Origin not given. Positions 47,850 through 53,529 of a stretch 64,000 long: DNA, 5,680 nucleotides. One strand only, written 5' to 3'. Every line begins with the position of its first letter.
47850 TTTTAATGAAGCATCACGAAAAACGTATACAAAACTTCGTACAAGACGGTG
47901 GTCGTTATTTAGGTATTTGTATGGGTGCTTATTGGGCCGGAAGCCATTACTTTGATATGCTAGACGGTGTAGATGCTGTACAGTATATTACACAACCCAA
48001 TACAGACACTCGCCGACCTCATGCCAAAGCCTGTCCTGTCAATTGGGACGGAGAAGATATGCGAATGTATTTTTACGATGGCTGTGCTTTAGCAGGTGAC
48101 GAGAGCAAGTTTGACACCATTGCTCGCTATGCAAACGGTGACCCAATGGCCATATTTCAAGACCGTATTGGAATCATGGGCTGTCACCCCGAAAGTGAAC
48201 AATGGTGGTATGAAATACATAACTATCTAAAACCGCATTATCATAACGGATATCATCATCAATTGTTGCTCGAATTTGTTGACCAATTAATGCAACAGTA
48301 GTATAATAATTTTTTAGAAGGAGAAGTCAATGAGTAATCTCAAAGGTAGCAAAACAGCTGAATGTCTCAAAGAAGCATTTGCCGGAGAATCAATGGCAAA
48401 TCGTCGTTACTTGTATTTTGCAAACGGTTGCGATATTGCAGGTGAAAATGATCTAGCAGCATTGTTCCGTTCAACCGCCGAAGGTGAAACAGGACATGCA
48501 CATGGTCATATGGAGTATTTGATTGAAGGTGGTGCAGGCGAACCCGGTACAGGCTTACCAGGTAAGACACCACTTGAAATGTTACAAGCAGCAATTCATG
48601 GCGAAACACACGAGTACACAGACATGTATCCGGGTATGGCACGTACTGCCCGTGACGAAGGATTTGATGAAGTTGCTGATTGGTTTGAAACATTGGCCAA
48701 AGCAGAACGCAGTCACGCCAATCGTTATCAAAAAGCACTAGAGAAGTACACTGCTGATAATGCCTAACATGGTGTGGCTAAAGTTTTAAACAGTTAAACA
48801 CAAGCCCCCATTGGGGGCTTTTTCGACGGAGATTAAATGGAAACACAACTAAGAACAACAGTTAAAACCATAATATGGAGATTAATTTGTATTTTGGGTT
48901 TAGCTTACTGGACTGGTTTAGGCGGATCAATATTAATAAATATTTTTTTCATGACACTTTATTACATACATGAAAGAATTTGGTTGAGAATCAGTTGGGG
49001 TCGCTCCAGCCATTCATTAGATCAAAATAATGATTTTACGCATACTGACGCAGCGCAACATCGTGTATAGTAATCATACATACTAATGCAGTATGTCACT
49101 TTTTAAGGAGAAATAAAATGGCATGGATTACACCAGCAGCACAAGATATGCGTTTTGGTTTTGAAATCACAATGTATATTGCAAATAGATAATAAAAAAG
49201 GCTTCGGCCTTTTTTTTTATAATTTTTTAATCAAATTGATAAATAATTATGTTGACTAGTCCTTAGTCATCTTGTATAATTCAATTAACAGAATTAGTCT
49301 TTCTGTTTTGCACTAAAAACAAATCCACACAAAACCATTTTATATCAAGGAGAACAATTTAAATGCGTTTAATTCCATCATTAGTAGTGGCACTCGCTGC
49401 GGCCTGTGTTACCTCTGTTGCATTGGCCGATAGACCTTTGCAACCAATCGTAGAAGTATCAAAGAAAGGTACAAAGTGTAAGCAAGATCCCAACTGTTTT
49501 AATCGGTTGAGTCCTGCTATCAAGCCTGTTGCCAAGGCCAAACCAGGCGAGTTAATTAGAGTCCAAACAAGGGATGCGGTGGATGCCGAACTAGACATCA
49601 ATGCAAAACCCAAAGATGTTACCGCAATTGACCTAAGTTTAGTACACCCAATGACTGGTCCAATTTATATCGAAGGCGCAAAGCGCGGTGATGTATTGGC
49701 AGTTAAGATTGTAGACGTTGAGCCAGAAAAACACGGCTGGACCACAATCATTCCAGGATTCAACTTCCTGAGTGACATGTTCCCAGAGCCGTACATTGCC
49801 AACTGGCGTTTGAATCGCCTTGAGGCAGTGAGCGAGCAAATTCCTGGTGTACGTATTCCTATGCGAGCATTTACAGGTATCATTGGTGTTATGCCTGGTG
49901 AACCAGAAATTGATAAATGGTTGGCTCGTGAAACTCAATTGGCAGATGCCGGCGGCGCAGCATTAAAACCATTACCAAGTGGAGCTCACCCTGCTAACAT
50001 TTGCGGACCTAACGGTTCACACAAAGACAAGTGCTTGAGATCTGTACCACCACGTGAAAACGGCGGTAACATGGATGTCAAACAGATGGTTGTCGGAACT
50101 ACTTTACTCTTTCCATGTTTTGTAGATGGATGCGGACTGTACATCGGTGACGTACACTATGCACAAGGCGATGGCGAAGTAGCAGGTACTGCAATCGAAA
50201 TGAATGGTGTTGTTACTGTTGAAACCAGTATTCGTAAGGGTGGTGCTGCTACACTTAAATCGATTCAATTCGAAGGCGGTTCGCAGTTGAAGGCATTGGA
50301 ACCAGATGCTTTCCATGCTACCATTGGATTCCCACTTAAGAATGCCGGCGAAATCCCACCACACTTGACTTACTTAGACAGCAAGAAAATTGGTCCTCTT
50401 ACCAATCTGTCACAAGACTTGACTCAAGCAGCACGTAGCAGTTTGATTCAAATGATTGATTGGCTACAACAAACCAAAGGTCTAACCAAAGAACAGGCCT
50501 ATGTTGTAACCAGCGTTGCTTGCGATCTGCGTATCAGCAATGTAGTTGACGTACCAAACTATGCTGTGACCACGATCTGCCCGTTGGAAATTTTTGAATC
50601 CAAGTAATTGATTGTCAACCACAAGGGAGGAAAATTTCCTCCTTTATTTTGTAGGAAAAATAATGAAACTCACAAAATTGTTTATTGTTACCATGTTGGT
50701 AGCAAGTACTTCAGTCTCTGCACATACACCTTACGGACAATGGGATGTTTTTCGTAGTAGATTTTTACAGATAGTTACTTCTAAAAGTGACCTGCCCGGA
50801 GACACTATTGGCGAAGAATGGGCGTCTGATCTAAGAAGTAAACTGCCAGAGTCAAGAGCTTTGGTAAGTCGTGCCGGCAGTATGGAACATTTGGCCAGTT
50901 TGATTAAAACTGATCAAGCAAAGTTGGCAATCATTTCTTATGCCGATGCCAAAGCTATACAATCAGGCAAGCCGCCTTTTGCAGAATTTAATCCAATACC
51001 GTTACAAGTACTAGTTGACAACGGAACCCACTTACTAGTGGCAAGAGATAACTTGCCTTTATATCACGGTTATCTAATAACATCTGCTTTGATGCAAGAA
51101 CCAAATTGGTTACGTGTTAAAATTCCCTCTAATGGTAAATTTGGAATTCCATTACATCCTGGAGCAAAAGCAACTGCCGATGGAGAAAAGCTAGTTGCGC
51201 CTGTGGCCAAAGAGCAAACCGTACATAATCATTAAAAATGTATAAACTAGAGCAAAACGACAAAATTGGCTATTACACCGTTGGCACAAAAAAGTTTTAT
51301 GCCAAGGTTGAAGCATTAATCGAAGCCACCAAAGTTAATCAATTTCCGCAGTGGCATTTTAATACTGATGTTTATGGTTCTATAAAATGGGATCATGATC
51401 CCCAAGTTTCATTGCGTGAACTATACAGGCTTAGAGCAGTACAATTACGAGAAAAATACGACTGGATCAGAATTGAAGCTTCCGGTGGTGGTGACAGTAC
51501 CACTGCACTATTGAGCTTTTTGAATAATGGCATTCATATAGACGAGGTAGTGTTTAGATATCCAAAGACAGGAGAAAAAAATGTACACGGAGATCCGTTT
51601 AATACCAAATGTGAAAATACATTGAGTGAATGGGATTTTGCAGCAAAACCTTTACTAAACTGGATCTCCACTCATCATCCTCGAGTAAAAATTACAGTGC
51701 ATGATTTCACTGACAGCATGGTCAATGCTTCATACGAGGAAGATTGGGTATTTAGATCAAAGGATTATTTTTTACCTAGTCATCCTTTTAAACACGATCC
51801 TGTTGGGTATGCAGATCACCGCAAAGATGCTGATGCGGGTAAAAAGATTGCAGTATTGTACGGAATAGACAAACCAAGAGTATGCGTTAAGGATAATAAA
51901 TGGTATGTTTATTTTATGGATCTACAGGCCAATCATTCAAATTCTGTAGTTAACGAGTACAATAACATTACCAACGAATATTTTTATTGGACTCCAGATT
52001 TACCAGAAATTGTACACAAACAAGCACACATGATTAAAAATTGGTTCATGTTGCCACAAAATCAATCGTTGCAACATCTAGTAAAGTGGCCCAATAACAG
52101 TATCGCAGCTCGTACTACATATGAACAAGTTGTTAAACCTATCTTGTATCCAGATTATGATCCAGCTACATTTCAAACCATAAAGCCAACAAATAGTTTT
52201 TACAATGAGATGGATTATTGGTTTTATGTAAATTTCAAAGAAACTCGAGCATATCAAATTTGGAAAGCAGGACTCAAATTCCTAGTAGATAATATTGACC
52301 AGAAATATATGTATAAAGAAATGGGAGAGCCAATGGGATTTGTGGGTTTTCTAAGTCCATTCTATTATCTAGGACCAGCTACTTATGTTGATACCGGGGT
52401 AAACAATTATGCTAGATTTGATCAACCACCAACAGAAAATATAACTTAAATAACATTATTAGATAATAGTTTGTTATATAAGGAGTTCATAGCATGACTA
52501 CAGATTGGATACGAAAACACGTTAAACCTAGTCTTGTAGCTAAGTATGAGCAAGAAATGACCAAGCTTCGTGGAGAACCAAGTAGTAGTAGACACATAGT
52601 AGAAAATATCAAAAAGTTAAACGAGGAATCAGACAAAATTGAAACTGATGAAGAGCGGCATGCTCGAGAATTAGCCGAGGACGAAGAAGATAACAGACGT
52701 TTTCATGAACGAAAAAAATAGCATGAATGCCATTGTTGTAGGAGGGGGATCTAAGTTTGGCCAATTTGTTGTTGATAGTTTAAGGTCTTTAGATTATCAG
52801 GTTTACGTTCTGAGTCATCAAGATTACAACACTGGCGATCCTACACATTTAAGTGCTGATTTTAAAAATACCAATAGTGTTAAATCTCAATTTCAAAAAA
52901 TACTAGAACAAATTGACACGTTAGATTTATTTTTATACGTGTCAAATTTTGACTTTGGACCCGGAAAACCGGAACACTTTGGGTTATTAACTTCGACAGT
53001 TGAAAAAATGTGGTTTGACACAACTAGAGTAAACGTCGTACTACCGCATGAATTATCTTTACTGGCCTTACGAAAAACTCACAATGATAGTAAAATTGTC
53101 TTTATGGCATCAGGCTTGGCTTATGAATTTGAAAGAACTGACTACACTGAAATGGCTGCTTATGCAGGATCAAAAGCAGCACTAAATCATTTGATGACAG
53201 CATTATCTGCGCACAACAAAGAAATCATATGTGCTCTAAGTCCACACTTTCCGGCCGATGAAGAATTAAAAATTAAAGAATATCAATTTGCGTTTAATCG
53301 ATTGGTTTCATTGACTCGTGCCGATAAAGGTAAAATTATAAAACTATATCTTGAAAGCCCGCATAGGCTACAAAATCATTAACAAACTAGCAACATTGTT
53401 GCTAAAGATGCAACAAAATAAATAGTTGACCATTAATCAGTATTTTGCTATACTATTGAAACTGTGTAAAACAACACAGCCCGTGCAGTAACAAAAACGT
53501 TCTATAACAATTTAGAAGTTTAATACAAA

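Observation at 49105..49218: Stand-alone phage pqqA (PQQ precursor peptide) missed by the ORF track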

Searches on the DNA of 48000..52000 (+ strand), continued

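Call 62: search_rna_families(source=window, start=48950, end=49260, threshold=evalue, max_evalue=10, show_alignments=2)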
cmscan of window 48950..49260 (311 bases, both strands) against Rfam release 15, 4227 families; matches with E-value up to 10: 15.
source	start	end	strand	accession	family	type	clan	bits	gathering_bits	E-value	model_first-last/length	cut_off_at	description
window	49019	49120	+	RF02980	freshwater-2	Cis-reg;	-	23.3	49.9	0.14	1-84/84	no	freshwater-2 RNA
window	49188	49247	-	RF02064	STnc370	Gene; sRNA;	-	22.4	54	1.1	1-71/71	no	Enterobacterial sRNA STnc370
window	49194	49240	-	RF02057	STnc40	Gene; sRNA;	-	21.2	45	0.21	1-70/70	no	Salmonella enterica sRNA STnc40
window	49087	49217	+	RF01770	rimP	Cis-reg; leader;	-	19.7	47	0.61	1-102/102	no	Gammaprotebacteria rimP leader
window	49174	49227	+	RF02732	JA04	Gene; sRNA;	-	19.5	81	1.9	1-81/81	no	Aggregatibacter sRNA JA04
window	49190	49218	+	RF02610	BSR0709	Gene; sRNA;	-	18.6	382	0.0031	284-312/318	no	Brucella sRNA 0709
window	49195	49231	-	RF02084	STnc130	Gene; sRNA;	-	18.5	55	1.9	90-126/135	no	Enterobacteria sRNA STnc130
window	49164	49219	-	RF02420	Bp1_162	Gene; sRNA;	-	18.4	50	1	1-100/100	no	Burkholderia sRNA Bp1_Cand612_SIPHT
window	49158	49215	+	RF02057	STnc40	Gene; sRNA;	-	16.6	45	2.5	1-70/70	no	Salmonella enterica sRNA STnc40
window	49196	49236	-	RF02059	STnc50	Gene; sRNA;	-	16.6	55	3.2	31-73/84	no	Salmonella enterica sRNA STnc40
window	49168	49215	+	RF02083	OrzO-P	Gene; antitoxin;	-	16.4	60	3.3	1-76/76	no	OrzO-P RNA antitoxin family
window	49169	49218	+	RF00506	Thr_leader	Cis-reg; leader;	-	14.9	55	2.4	1-118/118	no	Threonine operon leader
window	49063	49089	+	RF02888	BtsR1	Gene; sRNA;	-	14.2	66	2.8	20-46/51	no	Bacillus sRNA 1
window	49171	49237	-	RF00885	MIR821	Gene; miRNA;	-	13.6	249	2.8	1-275/275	no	MIR821 microRNA precursor family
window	48999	49134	-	RF03083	cow-rumen-3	Gene; sRNA;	-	12.6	86.7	1.6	1-141/141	no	cow-rumen-3 RNA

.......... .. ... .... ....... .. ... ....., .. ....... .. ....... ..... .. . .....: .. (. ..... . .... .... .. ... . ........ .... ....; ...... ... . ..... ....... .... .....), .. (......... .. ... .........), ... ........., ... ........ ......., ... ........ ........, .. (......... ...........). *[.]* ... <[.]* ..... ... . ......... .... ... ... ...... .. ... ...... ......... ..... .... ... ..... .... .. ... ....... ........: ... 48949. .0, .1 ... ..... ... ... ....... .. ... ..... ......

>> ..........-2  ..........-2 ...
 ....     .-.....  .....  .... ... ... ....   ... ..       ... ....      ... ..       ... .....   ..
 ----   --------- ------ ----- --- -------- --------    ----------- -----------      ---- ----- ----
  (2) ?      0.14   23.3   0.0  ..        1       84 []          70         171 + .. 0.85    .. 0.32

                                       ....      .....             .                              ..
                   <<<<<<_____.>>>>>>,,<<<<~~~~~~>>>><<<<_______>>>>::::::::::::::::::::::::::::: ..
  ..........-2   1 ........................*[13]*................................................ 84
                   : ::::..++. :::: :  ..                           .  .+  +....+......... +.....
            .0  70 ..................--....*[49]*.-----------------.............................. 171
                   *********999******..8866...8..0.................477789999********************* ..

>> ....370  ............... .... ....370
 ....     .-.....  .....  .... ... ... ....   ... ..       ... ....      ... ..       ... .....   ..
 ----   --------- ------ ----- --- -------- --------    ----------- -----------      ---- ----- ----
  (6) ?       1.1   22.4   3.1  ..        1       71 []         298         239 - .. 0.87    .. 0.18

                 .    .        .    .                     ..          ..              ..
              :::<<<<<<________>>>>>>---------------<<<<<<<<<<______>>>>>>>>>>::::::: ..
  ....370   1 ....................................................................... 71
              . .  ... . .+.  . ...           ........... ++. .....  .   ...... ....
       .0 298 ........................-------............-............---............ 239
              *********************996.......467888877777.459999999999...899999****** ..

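Call 63: search_rna_families(sources=[L043, L045, L047, L048, L049, L050, L053, L054, L055, L064, L041, L024, L042, L029, L074], threshold=gathering)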
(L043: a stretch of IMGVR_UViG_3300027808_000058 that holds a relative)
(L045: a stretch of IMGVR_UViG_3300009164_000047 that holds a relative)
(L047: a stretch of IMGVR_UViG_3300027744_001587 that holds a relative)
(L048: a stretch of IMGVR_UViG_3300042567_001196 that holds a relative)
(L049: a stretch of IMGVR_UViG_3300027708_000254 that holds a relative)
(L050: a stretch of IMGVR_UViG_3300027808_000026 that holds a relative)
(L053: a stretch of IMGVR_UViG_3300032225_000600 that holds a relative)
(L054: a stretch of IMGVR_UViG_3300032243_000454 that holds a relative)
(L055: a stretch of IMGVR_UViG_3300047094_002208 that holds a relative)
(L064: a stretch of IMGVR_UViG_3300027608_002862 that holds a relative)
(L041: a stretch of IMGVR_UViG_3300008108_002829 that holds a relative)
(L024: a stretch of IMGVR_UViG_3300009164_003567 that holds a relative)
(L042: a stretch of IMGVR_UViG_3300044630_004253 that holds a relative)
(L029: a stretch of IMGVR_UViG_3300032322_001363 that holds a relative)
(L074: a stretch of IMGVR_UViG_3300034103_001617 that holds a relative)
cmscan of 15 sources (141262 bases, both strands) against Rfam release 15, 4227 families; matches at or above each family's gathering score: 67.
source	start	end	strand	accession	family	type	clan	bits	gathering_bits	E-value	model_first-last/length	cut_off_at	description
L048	1244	1548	+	RF04321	tmRNA_permuted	Gene;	-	143.6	47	6.3e-28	1-213/213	no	permuted transfer-messenger RNA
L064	3802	4128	+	RF01850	beta_tmRNA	Gene;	CL00001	138.8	84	5.8e-42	1-331/331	no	Betaproteobacteria transfer-messenger RNA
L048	1204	1520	+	RF01850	beta_tmRNA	Gene;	CL00001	138.5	84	7.1e-42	1-331/331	no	Betaproteobacteria transfer-messenger RNA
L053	2815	3106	+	RF04321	tmRNA_permuted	Gene;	-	138.2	47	1.1e-26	1-213/213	no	permuted transfer-messenger RNA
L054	1941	2232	+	RF04321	tmRNA_permuted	Gene;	-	138.2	47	1.1e-26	1-213/213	no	permuted transfer-messenger RNA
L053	2774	3177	+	RF01850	beta_tmRNA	Gene;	CL00001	134.9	84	1.3e-40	1-331/331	no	Betaproteobacteria transfer-messenger RNA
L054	1900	2303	+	RF01850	beta_tmRNA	Gene;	CL00001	134.9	84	1.3e-40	1-331/331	no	Betaproteobacteria transfer-messenger RNA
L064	3853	4156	+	RF04321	tmRNA_permuted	Gene;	-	134.5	47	7.8e-26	1-213/213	no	permuted transfer-messenger RNA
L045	1645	2008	+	RF04321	tmRNA_permuted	Gene;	-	131.3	47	4.3e-25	1-213/213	no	permuted transfer-messenger RNA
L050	5538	5883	+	RF01850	beta_tmRNA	Gene;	CL00001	112.7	84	3.7e-33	1-331/331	no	Betaproteobacteria transfer-messenger RNA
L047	2464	2882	+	RF01850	beta_tmRNA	Gene;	CL00001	111.4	84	1e-32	1-331/331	no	Betaproteobacteria transfer-messenger RNA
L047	2512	2810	+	RF04321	tmRNA_permuted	Gene;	-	109.8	47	3.5e-20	1-213/213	no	permuted transfer-messenger RNA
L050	5579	5817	+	RF04321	tmRNA_permuted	Gene;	-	88.6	47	2.6e-15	1-213/213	no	permuted transfer-messenger RNA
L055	7744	7817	+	RF00005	tRNA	Gene; tRNA;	CL00001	72.3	29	1.6e-13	1-71/71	no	tRNA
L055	10130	10202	+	RF00005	tRNA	Gene; tRNA;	CL00001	71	29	3.6e-13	1-71/71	no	tRNA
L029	5480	5552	+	RF00005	tRNA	Gene; tRNA;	CL00001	70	29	6.9e-13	1-71/71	no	tRNA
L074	7188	7261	+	RF00005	tRNA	Gene; tRNA;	CL00001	70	29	6.9e-13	1-71/71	no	tRNA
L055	7983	8054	+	RF00005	tRNA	Gene; tRNA;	CL00001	68.2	29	2.2e-12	1-71/71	no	tRNA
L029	224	297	+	RF00005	tRNA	Gene; tRNA;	CL00001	67.5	29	3.3e-12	1-71/71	no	tRNA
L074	5726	5798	+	RF00005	tRNA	Gene; tRNA;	CL00001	67.1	29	4.3e-12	1-71/71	no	tRNA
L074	1067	1141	+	RF00005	tRNA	Gene; tRNA;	CL00001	66.8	29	5.1e-12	1-71/71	no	tRNA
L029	2647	2718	+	RF00005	tRNA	Gene; tRNA;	CL00001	66.1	29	8e-12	1-71/71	no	tRNA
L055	8777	8847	+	RF00005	tRNA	Gene; tRNA;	CL00001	65.9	29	9.4e-12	1-71/71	no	tRNA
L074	2030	2102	+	RF00005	tRNA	Gene; tRNA;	CL00001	65.5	29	1.2e-11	1-71/71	no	tRNA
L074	1153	1225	+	RF00005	tRNA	Gene; tRNA;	CL00001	65.5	29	1.2e-11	1-71/71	no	tRNA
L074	702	772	+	RF00005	tRNA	Gene; tRNA;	CL00001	64.9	29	1.7e-11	1-71/71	no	tRNA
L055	7901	7972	+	RF00005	tRNA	Gene; tRNA;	CL00001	64.1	29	3e-11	1-71/71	no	tRNA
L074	3041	3111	+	RF00005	tRNA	Gene; tRNA;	CL00001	63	29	5.7e-11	1-71/71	no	tRNA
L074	5155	5226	+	RF00005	tRNA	Gene; tRNA;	CL00001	62.2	29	9.6e-11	1-71/71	no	tRNA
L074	3450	3522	+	RF00005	tRNA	Gene; tRNA;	CL00001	61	29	2e-10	1-71/71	no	tRNA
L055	7441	7511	+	RF00005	tRNA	Gene; tRNA;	CL00001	60.6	29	2.7e-10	1-71/71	no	tRNA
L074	7401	7475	+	RF00005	tRNA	Gene; tRNA;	CL00001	59.3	29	6.1e-10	1-71/71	no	tRNA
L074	7836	7907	+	RF00005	tRNA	Gene; tRNA;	CL00001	58.7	29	9.2e-10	1-71/71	no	tRNA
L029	647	721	+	RF00005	tRNA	Gene; tRNA;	CL00001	58.6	29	9.7e-10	1-71/71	no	tRNA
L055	9822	9894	+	RF00005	tRNA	Gene; tRNA;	CL00001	57.8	29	1.6e-09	1-71/71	no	tRNA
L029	1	69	+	RF00005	tRNA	Gene; tRNA;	CL00001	57.6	29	1.7e-09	6-71/71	5'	tRNA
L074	623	693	+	RF00005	tRNA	Gene; tRNA;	CL00001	57.1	29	2.5e-09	1-71/71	no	tRNA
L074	3122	3196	+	RF00005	tRNA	Gene; tRNA;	CL00001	57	29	2.6e-09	1-71/71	no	tRNA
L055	8857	8927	+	RF00005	tRNA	Gene; tRNA;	CL00001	56.9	29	2.7e-09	1-71/71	no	tRNA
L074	6540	6610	+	RF00005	tRNA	Gene; tRNA;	CL00001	56.9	29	2.7e-09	1-71/71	no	tRNA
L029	5775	5846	+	RF00005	tRNA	Gene; tRNA;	CL00001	56.5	29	3.5e-09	1-71/71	no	tRNA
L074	8225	8312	+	RF00005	tRNA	Gene; tRNA;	CL00001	56.4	29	3.9e-09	1-71/71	no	tRNA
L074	784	855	+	RF00005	tRNA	Gene; tRNA;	CL00001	56.3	29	4e-09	1-71/71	no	tRNA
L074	6127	6199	+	RF00005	tRNA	Gene; tRNA;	CL00001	55.2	29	8e-09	1-71/71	no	tRNA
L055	8932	9003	+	RF00005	tRNA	Gene; tRNA;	CL00001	55.1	29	8.5e-09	1-71/71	no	tRNA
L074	3807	3896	+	RF00005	tRNA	Gene; tRNA;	CL00001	55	29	9.2e-09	1-71/71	no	tRNA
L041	1687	1758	+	RF00005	tRNA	Gene; tRNA;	CL00001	54.9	29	1e-08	1-71/71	no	tRNA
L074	972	1054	+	RF00005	tRNA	Gene; tRNA;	CL00001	54.6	29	1.2e-08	1-71/71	no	tRNA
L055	9975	10047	+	RF00005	tRNA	Gene; tRNA;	CL00001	54.1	29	1.6e-08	1-71/71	no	tRNA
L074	6283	6355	+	RF00005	tRNA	Gene; tRNA;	CL00001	53.8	29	2e-08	1-71/71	no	tRNA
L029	6078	6162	+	RF00005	tRNA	Gene; tRNA;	CL00001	53.5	29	2.4e-08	1-71/71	no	tRNA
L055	8348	8418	+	RF00005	tRNA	Gene; tRNA;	CL00001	53.2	29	2.9e-08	1-71/71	no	tRNA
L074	1683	1754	+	RF00005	tRNA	Gene; tRNA;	CL00001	53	29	3.3e-08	1-71/71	no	tRNA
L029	732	803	+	RF00005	tRNA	Gene; tRNA;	CL00001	52.8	29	3.7e-08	1-71/71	no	tRNA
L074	5803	5874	+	RF00005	tRNA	Gene; tRNA;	CL00001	52.8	29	3.7e-08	1-71/71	no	tRNA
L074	9583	9663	+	RF00005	tRNA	Gene; tRNA;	CL00001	52.2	29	5.6e-08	1-71/71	no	tRNA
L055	9745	9816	+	RF00005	tRNA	Gene; tRNA;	CL00001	51.2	29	1.1e-07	1-71/71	no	tRNA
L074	275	356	+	RF00005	tRNA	Gene; tRNA;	CL00001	50.9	29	1.2e-07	1-71/71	no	tRNA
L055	10323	10409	+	RF00005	tRNA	Gene; tRNA;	CL00001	50.7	29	1.4e-07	1-71/71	no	tRNA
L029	1012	1084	+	RF00005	tRNA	Gene; tRNA;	CL00001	49.5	29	3.1e-07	1-71/71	no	tRNA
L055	7520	7591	+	RF00005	tRNA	Gene; tRNA;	CL00001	49.1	29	3.9e-07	1-71/71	no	tRNA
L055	10211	10300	+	RF00005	tRNA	Gene; tRNA;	CL00001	48.8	29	4.6e-07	1-71/71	no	tRNA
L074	10928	11014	+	RF00005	tRNA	Gene; tRNA;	CL00001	48.7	29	5e-07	1-71/71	no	tRNA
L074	6206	6277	+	RF00005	tRNA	Gene; tRNA;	CL00001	47.7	29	9.7e-07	1-71/71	no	tRNA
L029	1105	1179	+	RF00005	tRNA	Gene; tRNA;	CL00001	44.7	29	6.3e-06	1-71/71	no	tRNA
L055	11497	11568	+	RF00005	tRNA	Gene; tRNA;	CL00001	43.5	29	1.4e-05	1-71/71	no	tRNA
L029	82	163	+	RF00005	tRNA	Gene; tRNA;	CL00001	34.2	29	0.005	1-71/71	no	tRNA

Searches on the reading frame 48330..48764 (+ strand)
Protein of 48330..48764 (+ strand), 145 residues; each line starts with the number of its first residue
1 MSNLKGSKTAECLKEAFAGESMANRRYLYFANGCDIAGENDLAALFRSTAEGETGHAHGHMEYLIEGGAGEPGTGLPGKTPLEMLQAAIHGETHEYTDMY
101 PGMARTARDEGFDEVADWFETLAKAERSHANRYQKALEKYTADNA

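Call 11: search_protein_families(library=pfam, proteins=[window:48330-48764:+], max_evalue=0.001)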
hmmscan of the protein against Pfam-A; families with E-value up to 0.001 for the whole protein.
window:48330-48764:+ (145 aa): 2 families
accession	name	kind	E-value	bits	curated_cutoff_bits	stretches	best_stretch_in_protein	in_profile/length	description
PF02915.23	Rubrerythrin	-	9.3e-24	84.8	22.8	1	11-136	1-136/137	Rubrerythrin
PF00210.30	Ferritin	-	2.6e-09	37.6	24.5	0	13-93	4-93/142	Ferritin-like domain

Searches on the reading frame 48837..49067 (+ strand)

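Call 11: search_protein_families(library=pfam, proteins=[window:48837-49067:+], max_evalue=0.001)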
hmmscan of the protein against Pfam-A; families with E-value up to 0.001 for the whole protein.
window:48837-49067:+ (77 aa): 0 families

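Call 54: search_protein_families(library=pfam, proteins=[window:48837-49067:+], max_evalue=1)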
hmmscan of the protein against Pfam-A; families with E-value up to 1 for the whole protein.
window:48837-49067:+ (77 aa): 2 families
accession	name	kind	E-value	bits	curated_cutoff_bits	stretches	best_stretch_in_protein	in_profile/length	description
PF09834.14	DUF2061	-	0.01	16.7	23.1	1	36-49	38-51/52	Predicted membrane protein (DUF2061)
PF13748.11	ABC_membrane_3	-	0.084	12.7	27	1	5-69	119-181/237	ABC transporter transmembrane region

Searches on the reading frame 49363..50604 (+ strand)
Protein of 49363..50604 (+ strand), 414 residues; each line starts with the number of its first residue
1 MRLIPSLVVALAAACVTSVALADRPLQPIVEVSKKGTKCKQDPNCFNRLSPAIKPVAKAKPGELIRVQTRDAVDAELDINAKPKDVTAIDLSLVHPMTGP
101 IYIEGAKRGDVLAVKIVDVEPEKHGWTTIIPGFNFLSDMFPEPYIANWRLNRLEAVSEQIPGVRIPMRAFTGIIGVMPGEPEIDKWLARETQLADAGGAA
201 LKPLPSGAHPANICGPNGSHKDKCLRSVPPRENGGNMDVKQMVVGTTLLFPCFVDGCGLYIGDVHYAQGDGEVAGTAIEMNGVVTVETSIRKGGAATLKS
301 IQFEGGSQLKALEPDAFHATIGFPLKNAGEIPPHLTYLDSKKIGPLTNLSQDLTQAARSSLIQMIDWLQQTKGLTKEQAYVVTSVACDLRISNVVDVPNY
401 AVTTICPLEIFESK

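Call 11: search_protein_families(library=pfam, proteins=[window:49363-50604:+], max_evalue=0.001)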
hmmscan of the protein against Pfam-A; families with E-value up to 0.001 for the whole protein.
window:49363-50604:+ (414 aa): 1 family
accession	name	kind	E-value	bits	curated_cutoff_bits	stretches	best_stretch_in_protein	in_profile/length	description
PF03069.20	FmdA_AmdA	-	6e-89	299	27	1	38-412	8-372/373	Acetamidase/Formamidase family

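Call 41: find_encoding_contigs(protein=window:49363-50604:+, flank=3000, max_places=4)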
Protein window:49363-50604:+ (414 aa): no gene with exactly this product is on record in the collection.

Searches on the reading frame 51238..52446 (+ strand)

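Call 54: search_protein_families(library=pfam, proteins=[window:51238-52446:+], max_evalue=1)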
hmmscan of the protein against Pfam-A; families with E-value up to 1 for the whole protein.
window:51238-52446:+ (403 aa): 1 family
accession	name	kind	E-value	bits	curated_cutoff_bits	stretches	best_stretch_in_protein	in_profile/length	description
PF06508.19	QueC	-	0.21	11.5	22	1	81-113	6-38/210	Queuosine biosynthesis protein QueC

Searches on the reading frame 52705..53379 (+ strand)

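Call 54: search_protein_families(library=pfam, proteins=[window:52705-53379:+], max_evalue=1)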
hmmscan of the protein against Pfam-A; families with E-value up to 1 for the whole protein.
window:52705-53379:+ (225 aa): 3 families
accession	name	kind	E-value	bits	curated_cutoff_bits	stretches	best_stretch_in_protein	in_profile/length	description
PF00106.31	adh_short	-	1e-08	35.3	26.6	1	9-169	3-165/195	short chain dehydrogenase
PF13561.12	adh_short_C2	-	2.5e-05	24.4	27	1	47-169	47-159/236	Enoyl-(Acyl carrier protein) reductase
PF01370.27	Epimerase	-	0.0065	16.3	20.9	1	10-172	2-161/240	NAD dependent epimerase/dehydratase family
